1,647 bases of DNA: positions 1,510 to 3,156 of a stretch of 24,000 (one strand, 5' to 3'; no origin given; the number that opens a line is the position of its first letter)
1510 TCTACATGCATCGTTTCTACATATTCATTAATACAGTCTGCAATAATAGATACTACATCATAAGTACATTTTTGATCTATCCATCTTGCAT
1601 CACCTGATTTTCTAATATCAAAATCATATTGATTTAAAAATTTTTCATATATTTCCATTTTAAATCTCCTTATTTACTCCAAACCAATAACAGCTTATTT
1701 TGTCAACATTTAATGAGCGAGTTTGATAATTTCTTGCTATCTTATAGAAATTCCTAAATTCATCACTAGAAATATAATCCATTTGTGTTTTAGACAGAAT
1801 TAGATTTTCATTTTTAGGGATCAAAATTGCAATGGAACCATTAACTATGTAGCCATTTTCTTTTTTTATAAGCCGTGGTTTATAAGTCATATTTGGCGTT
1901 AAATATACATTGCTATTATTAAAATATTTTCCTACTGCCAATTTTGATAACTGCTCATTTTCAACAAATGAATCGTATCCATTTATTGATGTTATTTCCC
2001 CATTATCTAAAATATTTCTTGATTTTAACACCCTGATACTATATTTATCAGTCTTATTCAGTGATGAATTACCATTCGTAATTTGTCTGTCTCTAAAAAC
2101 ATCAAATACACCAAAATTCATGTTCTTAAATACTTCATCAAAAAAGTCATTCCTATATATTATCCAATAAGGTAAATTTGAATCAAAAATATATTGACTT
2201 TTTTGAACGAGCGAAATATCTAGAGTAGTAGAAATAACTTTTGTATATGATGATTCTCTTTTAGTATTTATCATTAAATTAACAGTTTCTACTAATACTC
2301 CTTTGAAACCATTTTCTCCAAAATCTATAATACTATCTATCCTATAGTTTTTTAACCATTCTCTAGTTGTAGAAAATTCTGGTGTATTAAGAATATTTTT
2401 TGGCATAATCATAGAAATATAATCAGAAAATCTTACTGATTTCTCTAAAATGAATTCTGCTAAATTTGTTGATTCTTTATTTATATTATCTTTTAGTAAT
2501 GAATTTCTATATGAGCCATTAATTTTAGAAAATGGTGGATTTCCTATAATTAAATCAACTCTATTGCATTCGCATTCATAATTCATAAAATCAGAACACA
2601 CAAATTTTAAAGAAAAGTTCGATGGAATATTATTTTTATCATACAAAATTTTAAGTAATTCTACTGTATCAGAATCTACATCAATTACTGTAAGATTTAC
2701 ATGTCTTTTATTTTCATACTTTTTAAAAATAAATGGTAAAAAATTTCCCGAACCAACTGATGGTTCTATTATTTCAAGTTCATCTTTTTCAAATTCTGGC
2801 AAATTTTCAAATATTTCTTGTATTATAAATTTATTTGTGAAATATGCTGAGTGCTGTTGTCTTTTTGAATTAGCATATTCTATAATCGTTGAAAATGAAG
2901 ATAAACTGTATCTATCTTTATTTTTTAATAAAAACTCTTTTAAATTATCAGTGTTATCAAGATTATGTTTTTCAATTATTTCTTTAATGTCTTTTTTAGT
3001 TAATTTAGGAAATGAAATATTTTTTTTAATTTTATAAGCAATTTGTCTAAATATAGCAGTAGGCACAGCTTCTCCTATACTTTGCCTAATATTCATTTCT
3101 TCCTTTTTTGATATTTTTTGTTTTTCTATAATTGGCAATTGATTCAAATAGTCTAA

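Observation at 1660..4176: One polypeptide carrying a complete C5-cytosine MTase and an N6-adenine MTase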

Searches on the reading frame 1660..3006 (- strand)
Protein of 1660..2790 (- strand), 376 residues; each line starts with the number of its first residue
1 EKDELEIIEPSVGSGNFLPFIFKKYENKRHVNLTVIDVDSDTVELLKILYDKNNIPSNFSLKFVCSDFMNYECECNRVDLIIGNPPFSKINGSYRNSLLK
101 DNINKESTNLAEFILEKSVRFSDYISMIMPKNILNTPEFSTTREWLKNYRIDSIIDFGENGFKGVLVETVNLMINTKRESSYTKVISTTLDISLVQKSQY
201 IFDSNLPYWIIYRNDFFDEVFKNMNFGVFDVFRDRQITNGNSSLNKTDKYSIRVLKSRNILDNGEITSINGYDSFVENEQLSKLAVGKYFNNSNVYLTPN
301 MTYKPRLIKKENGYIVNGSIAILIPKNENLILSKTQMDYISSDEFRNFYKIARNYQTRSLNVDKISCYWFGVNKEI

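Call 7: search_solved_structures(query=window:1660-2790:-, max_evalue=10, show_alignments=3)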
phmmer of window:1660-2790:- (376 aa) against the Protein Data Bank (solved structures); distinct sequences matched with E-value up to 10: 1.
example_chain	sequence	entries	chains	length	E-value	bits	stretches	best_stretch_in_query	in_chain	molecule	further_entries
2f8l_A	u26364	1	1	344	0.037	16.6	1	2-166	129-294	hypothetical protein lmo1582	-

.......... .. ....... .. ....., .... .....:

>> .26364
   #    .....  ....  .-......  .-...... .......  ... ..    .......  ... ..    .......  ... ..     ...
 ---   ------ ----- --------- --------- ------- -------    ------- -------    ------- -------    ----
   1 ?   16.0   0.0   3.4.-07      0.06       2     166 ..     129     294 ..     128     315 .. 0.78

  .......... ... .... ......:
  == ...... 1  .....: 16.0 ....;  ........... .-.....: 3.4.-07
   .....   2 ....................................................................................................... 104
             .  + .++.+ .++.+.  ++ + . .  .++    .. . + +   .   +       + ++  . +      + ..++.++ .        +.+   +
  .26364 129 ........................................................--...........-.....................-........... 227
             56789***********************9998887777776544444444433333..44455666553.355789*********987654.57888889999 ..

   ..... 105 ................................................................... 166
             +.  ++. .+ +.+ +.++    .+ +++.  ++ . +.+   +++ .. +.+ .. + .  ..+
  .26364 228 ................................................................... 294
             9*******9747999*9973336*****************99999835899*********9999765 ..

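Call 33: search_solved_structures(query=A2, max_evalue=1, show_alignments=2)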
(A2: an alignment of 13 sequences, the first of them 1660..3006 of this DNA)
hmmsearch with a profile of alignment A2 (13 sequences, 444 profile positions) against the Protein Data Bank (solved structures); distinct sequences matched with E-value up to 1: 15.
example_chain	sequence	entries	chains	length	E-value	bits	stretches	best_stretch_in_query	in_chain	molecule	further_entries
2f8l_A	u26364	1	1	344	7.5e-08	34.9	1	60-234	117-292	hypothetical protein lmo1582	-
3dtn_A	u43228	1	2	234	8.9e-07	31.4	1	69-174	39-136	Putative Methyltransferase MM_2633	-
1g38_A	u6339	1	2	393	1.9e-05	27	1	135-230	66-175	MODIFICATION METHYLASE TAQI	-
2ibs_A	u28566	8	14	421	2.1e-05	26.9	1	135-230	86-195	Modification methylase TaqI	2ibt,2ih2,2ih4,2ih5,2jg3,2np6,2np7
1aqi_A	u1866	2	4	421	2.2e-05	26.8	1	135-230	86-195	ADENINE-N6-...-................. TAQI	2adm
1aqj_A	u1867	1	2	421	2.2e-05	26.8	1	135-230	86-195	ADENINE-N6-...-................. TAQI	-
7wm6_A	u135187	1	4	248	0.00037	22.8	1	84-173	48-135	Methyltransferase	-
7wm5_A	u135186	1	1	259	0.0006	22.1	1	84-173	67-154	Methyltransferase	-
2okc_A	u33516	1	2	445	0.0028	19.8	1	47-224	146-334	Type I restriction enzyme StySJI M protein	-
9l4q_A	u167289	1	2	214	0.066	15.3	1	104-163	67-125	Methyltransferase small domain-containing protein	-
7eew_A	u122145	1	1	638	0.1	14.7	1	52-226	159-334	Type I restriction-modification system methyltransferase subunit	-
9ohl_C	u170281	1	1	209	0.17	14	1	107-176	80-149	rRNA N(6)-adenosine-methyltransferase METTL5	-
6h2u_A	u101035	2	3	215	0.18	13.9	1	107-176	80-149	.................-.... protein 5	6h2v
5ybb_A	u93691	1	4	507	0.34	13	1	114-224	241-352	Type I restriction-modification system methyltransferase subunit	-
7vru_A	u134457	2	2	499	0.35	12.9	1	45-250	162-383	Site-specific DNA-methyltransferase (adenine-specific)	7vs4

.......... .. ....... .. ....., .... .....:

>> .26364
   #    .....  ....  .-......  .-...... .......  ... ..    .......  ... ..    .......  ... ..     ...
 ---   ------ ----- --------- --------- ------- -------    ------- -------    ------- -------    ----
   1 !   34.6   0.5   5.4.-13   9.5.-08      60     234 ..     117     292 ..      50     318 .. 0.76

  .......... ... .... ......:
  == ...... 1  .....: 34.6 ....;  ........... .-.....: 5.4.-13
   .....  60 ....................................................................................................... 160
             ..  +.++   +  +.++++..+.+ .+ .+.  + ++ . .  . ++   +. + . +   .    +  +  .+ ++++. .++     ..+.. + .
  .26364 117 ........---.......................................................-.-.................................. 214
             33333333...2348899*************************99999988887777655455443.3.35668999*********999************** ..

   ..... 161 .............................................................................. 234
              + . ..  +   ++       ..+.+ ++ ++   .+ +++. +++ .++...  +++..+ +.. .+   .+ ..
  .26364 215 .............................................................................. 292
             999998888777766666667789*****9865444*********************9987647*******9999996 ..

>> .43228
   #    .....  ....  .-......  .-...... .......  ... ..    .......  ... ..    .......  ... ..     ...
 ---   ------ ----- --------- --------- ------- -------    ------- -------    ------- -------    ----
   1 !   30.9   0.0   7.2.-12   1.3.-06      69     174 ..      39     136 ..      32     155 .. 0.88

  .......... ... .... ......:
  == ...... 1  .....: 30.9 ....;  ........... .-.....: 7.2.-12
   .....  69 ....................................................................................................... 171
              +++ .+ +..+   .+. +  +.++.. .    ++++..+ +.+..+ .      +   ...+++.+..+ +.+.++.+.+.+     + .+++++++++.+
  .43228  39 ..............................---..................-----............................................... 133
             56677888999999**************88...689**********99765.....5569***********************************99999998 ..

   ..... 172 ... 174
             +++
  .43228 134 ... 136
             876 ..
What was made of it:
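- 1669..3000 (-): C-terminal gamma-class N6-adenine DNA MTase module (residues 393-836): helical N-terminal part, motif I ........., motif IV GNPPF, and a C-terminal target-recognition domain. A family profile hits M.TaqI (call 33).
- On Gamma-class N6-adenine DNA methyltransferases (M.TaqI / Eco57I-like, PF07669): The family profile hits M.TaqI, E 2e-5 (call 33).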

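Call 34: search_protein_families(library=pfam, alignment_id=A2, max_evalue=0.01)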
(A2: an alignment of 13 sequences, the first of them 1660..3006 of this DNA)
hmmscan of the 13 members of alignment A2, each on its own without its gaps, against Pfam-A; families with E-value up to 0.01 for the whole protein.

A. member 1, window:1660-3006:- (448 aa): 2 families
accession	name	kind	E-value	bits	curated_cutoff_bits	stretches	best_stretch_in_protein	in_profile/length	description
PF05175.20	MTS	-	0.00016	21.8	23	1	99-162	52-111/170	Methyltransferase small domain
PF13649.12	Methyltransf_25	-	0.0068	17.5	27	0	83-155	5-70/97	Methyltransferase domain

B. families by the number of members that match (of 13 scanned): 8 families
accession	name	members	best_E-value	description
PF05175.20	MTS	12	5.9e-06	Methyltransferase small domain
PF07669.17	Eco57I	11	3.6e-13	Eco57I restriction-modification methylase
PF13649.12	Methyltransf_25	6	0.00086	Methyltransferase domain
PF02384.22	N6_Mtase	4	1.4e-06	N-6 DNA Methylase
PF20473.4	MmeI_Mtase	3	0.0012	MmeI, DNA-methyltransferase domain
PF13847.12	Methyltransf_31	1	5.3e-05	Methyltransferase domain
PF01170.24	UPF0020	1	0.0024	RMKL-like, methyltransferase domain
PF08242.18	Methyltransf_12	1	0.0065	Methyltransferase domain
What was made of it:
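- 1669..3000 (-): PF07669 is hit by 11 of 13 family members (call 34).
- On Gamma-class N6-adenine DNA methyltransferases (M.TaqI / Eco57I-like, PF07669): 11 of 13 family members hit PF07669, although the window protein itself falls below threshold (call 34).
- Checked: 11 of 13 family members hit PF07669 Eco57I (call 34).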

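Call 60: predict_structure(alignment_id=A3)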
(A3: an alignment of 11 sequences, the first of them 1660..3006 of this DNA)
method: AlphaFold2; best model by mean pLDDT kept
length: 448 residues; sequences in the alignment: 11
mean_pLDDT: 80.4   pTM: 0.68
mean pLDDT of the five models: 80.4, 77.7, 71.7, 70.4, 65.7
residues with pLDDT >= 90: 120; 70-90: 250; 50-70: 51; < 50: 27
segments of 3 or more residues with pLDDT < 50: 51-54, 273-283, 429-438
pLDDT, mean of each block of 10 residues (from residue 1): 88 90 91 83 70 56 87 93 71 91 93 85 88 92 84 86 88 87 89 93 69 78 84 62 87 78 76 46 55 81 80 86 89 83 89 90 91 70 89 85 86 82 59 44 74
secondary structure, 60 per line:
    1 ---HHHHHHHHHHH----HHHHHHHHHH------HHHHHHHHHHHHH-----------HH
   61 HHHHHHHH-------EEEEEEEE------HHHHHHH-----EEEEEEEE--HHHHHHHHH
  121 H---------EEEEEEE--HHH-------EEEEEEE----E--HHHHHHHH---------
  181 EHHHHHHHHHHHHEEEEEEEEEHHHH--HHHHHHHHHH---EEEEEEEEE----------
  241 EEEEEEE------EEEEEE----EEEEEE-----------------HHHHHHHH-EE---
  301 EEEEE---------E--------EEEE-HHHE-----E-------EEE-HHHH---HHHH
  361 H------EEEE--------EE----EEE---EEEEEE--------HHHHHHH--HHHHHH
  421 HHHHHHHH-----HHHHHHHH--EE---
elements in order: H4-14 H19-28 H35-47 H59-68 E76-83 H90-96 E102-109 H112-121 E131-137 E150-156 H164-171 H182-193 E194-202 H203-206 H209-218 E222-230 E241-247 E254-259 E264-269 H287-294 E301-305 E324-327 E346-348 H350-353 H357-361 E368-371 E386-388 E392-397 H406-412 H415-428 H434-441

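Call 63: fold_search(model_id=the predicted structure, library=pdb)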
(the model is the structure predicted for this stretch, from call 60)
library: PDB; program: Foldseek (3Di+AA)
matches with E <= 10: 1556; with E <= 0.001: 285
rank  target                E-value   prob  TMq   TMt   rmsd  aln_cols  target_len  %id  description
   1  7lnj_A                1.1e-18  1.00  0.53  0.45   7.9       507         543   16  CamA Adenine Methyltransferase Complexed to Cognate Substrate DNA (released 2021-05-19)
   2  7lni_A                3.1e-18  1.00  0.54  0.46   7.9       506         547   17  SeMet CamA Adenine Methyltransferase Complexed to Cognate Substrate DNA (released 2021-05-19)
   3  1aqj_B                8.3e-18  1.00  0.50  0.56   8.1       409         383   15  STRUCTURE OF ADENINE-N6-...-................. TAQI (released 1997-02-12)
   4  7lnj_C                8.3e-18  1.00  0.52  0.44   8.1       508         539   16  CamA Adenine Methyltransferase Complexed to Cognate Substrate DNA (released 2021-05-19)
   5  7rfm_A                1.3e-17  1.00  0.54  0.45   7.8       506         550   16  CamA Adenine Methyltransferase Complexed to Cognate Substrate DNA and Inhibitor EPZ004777 (released 2021-09-15)
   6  7lnj_B                1.5e-17  1.00  0.53  0.45   8.0       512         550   16  CamA Adenine Methyltransferase Complexed to Cognate Substrate DNA (released 2021-05-19)
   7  7lni_C                1.8e-17  1.00  0.54  0.46   7.8       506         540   17  SeMet CamA Adenine Methyltransferase Complexed to Cognate Substrate DNA (released 2021-05-19)
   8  8cxw_B                1.9e-17  1.00  0.53  0.45   8.1       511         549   16  CamA Adenine Methyltransferase Complexed to Cognate Substrate DNA and Inhibitor piclidenoson (Compound 4) (released 2023-01-11)
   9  8cy2_A                2.0e-17  1.00  0.54  0.46   7.9       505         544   17  CamA Adenine Methyltransferase Complexed to Cognate Substrate DNA and Inhibitor APNEA (Compound 9) (released 2023-01-11)
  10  8cxt_A                2.1e-17  1.00  0.53  0.45   8.0       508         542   16  CamA Adenine Methyltransferase Complexed to Cognate Substrate DNA and Inhibitor N6-benzyladenosine (Compound 1) (released 2023-01-11)
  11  8fs2_A                2.4e-17  1.00  0.54  0.46   7.7       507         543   16  CamA Adenine Methyltransferase Complexed to Cognate Substrate DNA and Inhibitor 11b (YD907) (released 2023-05-10)
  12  7rfl_B                2.7e-17  1.00  0.54  0.45   7.9       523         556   16  CamA Adenine Methyltransferase Complexed to Cognate Substrate DNA and Inhibitor SGC0946 (released 2021-09-15)
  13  8cy0_A                2.8e-17  1.00  0.54  0.46   7.8       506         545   16  CamA Adenine Methyltransferase Complexed to Cognate Substrate DNA and Inhibitor MC4756 (Compound 178) (released 2023-01-11)
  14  7rfm_C                2.8e-17  1.00  0.53  0.46   8.2       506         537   16  CamA Adenine Methyltransferase Complexed to Cognate Substrate DNA and Inhibitor EPZ004777 (released 2021-09-15)
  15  1aqi_A                2.8e-17  1.00  0.46  0.52   8.7       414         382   15  STRUCTURE OF ADENINE-N6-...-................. TAQI (released 1997-02-12)
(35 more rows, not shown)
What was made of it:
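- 1669..3000 (-): The AF2 model's best Foldseek hits are CamA, M.TaqI and M.BseCI (calls 60, 63).
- On Gamma-class N6-adenine DNA methyltransferases (M.TaqI / Eco57I-like, PF07669): Foldseek gives CamA, M.TaqI and M.BseCI at E 1e-18 to 1e-14 (call 63).
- Checked: An AlphaFold model (pLDDT 80, call 60) has CamA, M.TaqI and M.BseCI as top Foldseek hits, E 1e-18 to 1e-14 (call 63).
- The C-terminal half folds like the N6-adenine DNA MTases CamA, M.TaqI and M.BseCI (calls 60, 63).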
